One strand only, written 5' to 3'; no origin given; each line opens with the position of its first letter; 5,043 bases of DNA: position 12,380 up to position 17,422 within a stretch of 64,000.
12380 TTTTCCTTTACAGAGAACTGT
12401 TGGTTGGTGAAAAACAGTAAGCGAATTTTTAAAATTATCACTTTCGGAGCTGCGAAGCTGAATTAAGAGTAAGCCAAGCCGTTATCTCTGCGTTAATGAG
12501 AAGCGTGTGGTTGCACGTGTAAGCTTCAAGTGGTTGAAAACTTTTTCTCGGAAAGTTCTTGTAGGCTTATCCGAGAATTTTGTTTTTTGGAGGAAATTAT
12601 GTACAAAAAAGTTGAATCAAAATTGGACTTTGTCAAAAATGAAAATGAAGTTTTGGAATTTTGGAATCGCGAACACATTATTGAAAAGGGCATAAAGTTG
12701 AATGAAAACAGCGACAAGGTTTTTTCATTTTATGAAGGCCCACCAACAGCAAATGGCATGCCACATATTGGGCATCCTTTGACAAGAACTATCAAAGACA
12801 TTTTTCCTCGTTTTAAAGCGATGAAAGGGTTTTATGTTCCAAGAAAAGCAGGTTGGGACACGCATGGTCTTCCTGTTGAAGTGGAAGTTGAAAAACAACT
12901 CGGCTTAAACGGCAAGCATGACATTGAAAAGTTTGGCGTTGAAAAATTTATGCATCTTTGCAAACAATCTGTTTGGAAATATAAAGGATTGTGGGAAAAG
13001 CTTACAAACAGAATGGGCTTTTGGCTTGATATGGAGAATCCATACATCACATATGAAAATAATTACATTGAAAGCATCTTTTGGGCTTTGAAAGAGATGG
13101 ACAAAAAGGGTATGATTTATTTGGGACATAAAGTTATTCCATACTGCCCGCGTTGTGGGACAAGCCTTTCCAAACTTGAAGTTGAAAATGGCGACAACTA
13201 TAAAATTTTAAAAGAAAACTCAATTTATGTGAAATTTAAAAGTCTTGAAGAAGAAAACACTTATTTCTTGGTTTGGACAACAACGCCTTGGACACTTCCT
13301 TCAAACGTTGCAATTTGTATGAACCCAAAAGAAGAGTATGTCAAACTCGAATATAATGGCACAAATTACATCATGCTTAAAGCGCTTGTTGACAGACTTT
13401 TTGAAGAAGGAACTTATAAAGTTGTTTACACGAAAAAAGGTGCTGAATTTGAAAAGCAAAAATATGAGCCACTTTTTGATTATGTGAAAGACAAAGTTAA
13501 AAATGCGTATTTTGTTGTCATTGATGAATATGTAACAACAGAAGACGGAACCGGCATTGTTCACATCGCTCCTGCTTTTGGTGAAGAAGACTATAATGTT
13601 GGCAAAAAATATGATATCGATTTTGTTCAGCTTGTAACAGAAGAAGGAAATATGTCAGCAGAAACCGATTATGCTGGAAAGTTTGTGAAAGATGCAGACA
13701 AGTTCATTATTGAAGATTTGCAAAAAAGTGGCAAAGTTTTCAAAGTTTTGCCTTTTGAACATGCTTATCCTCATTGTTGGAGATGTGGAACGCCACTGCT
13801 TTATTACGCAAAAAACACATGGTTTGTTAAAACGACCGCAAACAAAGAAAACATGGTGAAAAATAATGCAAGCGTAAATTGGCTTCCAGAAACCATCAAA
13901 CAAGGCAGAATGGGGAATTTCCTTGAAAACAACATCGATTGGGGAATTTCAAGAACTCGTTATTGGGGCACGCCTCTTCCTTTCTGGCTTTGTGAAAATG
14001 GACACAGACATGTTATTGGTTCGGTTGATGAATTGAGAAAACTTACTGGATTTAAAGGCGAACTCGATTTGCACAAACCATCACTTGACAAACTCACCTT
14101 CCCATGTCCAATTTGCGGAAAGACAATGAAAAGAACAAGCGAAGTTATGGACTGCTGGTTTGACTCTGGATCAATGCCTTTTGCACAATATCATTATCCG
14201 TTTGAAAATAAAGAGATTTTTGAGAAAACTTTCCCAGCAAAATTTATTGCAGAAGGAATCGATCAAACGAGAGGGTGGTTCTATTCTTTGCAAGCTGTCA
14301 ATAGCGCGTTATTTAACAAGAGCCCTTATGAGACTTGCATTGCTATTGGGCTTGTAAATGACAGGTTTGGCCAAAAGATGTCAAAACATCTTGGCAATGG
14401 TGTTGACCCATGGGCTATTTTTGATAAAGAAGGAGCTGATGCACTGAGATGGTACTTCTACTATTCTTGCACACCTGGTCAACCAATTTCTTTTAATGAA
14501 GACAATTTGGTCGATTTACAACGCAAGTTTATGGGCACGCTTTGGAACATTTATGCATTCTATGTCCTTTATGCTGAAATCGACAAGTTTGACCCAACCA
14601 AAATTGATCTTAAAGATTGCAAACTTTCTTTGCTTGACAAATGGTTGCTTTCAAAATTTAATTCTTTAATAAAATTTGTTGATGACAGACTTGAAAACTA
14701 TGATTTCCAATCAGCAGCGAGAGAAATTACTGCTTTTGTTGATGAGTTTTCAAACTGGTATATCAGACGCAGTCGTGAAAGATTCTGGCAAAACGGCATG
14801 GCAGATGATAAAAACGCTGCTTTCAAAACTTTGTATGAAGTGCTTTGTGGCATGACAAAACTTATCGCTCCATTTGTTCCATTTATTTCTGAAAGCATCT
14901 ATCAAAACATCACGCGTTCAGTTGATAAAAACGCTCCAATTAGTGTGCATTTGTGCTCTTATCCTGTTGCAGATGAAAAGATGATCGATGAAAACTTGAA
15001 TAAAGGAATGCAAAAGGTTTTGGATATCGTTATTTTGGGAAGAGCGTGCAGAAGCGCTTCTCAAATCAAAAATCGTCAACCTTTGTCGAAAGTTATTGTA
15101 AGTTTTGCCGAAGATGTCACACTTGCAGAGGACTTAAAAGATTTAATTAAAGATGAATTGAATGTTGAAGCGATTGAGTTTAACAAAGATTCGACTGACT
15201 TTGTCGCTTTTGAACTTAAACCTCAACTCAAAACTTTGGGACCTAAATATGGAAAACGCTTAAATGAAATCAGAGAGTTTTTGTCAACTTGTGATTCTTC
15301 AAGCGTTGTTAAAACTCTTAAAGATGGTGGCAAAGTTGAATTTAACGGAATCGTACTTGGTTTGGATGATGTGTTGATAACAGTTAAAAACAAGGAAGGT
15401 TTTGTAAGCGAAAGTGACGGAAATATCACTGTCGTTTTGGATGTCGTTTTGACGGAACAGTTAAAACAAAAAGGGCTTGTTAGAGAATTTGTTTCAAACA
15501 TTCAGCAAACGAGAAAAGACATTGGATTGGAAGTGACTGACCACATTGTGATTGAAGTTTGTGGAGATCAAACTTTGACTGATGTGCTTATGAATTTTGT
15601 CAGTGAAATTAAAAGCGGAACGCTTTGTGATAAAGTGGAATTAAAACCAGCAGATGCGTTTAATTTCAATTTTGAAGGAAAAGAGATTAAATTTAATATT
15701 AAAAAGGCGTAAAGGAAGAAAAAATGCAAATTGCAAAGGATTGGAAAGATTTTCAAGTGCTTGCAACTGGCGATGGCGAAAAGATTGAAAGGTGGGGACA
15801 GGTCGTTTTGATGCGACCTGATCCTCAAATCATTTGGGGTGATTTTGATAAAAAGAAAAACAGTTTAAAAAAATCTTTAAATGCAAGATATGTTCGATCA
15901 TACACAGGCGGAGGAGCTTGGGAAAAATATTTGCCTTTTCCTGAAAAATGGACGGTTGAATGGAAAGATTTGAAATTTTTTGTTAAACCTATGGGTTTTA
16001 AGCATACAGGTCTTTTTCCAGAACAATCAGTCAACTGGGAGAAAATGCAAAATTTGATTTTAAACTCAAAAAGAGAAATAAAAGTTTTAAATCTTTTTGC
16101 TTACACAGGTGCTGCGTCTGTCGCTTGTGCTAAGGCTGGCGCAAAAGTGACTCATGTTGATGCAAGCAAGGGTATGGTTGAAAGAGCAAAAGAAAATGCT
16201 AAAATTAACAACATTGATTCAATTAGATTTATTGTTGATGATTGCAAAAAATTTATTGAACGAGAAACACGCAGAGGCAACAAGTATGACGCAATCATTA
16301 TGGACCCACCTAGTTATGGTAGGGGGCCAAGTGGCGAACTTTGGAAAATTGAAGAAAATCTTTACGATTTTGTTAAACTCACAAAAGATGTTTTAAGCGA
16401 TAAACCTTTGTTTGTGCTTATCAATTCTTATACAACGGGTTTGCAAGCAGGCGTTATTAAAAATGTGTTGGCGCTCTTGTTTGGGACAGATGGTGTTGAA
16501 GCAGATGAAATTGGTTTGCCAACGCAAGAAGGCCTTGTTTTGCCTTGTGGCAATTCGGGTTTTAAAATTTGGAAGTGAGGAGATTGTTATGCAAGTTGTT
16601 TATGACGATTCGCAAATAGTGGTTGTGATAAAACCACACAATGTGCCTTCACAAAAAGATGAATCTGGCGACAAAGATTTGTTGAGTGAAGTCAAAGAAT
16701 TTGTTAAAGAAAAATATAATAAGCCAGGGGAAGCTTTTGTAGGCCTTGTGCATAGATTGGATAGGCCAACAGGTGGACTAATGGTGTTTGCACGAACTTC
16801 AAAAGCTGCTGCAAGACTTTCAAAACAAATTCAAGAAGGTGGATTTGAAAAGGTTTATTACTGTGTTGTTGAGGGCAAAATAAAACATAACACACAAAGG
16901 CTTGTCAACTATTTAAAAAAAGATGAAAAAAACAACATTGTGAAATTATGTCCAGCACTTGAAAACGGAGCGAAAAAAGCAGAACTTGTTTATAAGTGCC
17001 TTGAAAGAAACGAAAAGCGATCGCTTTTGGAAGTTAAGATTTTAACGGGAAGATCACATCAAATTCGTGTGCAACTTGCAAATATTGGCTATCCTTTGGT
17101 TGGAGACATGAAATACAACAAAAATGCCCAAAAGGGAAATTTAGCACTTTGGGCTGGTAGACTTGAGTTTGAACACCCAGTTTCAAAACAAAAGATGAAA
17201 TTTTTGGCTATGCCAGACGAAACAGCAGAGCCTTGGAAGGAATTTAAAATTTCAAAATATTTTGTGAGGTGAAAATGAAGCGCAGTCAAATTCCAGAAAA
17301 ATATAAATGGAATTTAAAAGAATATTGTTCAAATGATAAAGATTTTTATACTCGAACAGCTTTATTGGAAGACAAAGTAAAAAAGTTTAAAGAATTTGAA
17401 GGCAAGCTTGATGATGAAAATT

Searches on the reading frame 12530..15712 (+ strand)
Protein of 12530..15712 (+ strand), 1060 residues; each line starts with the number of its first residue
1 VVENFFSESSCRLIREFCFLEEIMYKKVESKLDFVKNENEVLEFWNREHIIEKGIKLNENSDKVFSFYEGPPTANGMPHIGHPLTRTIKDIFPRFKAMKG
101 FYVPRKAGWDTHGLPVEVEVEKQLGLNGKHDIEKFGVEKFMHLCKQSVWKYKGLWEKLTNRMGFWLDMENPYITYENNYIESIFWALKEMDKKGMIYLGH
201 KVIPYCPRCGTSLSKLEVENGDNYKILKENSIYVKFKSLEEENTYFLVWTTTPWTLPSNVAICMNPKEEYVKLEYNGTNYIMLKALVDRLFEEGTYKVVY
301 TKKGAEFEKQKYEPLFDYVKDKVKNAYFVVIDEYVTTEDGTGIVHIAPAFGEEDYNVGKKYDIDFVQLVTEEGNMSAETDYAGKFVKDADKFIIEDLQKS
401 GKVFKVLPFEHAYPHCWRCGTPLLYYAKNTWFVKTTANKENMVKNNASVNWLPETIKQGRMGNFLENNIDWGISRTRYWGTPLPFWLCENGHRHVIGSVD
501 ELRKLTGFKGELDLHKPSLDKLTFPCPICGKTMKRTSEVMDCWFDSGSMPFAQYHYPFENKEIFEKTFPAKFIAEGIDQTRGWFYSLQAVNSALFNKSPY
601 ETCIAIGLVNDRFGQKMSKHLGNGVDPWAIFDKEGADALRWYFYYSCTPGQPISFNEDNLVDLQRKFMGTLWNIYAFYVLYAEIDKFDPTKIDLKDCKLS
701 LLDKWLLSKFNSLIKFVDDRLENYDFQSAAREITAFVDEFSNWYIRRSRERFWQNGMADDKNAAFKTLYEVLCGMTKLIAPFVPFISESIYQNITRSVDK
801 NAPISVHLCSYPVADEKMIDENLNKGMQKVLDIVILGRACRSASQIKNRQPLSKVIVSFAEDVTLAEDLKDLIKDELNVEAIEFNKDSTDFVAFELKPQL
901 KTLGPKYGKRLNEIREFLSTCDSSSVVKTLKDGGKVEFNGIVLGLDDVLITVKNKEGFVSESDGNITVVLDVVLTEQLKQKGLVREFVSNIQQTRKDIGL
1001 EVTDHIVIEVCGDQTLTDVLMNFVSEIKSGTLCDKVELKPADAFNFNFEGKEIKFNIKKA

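Call 8: search_protein_families(library=pfam, proteins=[window:12530-15712:+], max_evalue=0.01)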
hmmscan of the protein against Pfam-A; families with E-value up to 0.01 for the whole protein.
window:12530-15712:+ (1060 aa): 5 families
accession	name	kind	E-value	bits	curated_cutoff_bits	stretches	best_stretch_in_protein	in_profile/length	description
PF00133.28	tRNA-synt_1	-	2.1e-120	402.7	22.7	1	41-646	2-405/414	tRNA synthetases class I (I, L, M and V)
PF19302.4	DUF5915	-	9.9e-47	159.4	27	1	870-1059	1-194/195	Domain of unknown function (DUF5915)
PF08264.19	Anticodon_1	-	7.3e-37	127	25.1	1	703-856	1-148/148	Anticodon-binding domain of tRNA ligase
PF09334.17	tRNA-synt_1g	-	3e-15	56.3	20.1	2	74-218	10-135/391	tRNA synthetases class I (M)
PF13603.12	tRNA-synt_1_2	-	0.00034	20.6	25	1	231-380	9-150/185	Leucyl-tRNA synthetase, editing domain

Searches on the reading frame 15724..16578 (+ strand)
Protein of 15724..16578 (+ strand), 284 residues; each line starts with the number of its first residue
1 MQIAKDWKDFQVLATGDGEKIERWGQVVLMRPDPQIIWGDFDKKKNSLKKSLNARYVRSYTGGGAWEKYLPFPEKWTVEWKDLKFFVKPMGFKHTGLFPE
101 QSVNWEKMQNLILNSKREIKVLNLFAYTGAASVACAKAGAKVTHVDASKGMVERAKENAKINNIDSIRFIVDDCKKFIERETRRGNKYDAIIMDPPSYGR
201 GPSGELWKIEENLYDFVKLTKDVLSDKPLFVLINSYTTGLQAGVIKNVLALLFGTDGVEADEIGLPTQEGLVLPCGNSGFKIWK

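Call 8: search_protein_families(library=pfam, proteins=[window:15724-16578:+], max_evalue=0.01)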
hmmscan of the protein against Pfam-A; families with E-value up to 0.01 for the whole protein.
window:15724-16578:+ (284 aa): 13 families
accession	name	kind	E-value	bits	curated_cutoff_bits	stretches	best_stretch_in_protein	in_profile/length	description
PF10672.15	Methyltrans_SAM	-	4.6e-14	52.8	27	1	74-201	84-209/286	S-adenosylmethionine-dependent methyltransferase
PF13649.12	Methyltransf_25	-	2.8e-07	31.6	27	1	121-193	1-70/97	Methyltransferase domain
PF03602.21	Cons_hypoth95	-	3.6e-07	30.5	24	1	106-196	30-122/182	Conserved hypothetical protein 95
PF13847.12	Methyltransf_31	-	8.8e-07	29.1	27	1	117-194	3-81/145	Methyltransferase domain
PF05175.20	MTS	-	1.3e-05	25.4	23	1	113-196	27-107/170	Methyltransferase small domain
PF09445.16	Methyltransf_15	-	3.6e-05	23.8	22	1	121-200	4-84/165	RNA cap guanine-N2 methyltransferase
PF02475.24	TRM5-TYW2_MTfase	-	0.00015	22.2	28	1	114-195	33-112/164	TRM5/TYW2 methyltransferase domain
PF08241.18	Methyltransf_11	-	0.00017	22.6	21.2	1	128-176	7-53/95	Methyltransferase domain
PF05958.17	tRNA_U5-meth_tr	-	0.0021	17.6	23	1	114-171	198-255/357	tRNA (Uracil-5-)-methyltransferase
PF02005.22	TRM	-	0.0029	17.3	27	1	115-195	47-128/376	N2,N2-dimethylguanosine tRNA methyltransferase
PF08242.18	Methyltransf_12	-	0.0035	18.5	30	1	128-193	7-71/98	Methyltransferase domain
PF06325.19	PrmA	-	0.0035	17.3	22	1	117-192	161-231/296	Ribosomal protein L11 methyltransferase (PrmA)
PF01170.24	UPF0020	-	0.0057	16.8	22.3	1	138-201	75-134/197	RMKL-like, methyltransferase domain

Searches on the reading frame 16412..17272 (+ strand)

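Call 8: search_protein_families(library=pfam, proteins=[window:16412-17272:+], max_evalue=0.01)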
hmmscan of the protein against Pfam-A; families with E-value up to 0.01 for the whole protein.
window:16412-17272:+ (286 aa): 1 family
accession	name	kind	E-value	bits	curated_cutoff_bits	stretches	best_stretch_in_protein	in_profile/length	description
PF00849.27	PseudoU_synth_2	-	3.1e-34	118.8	26.8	1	69-223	2-151/152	RNA pseudouridylate synthase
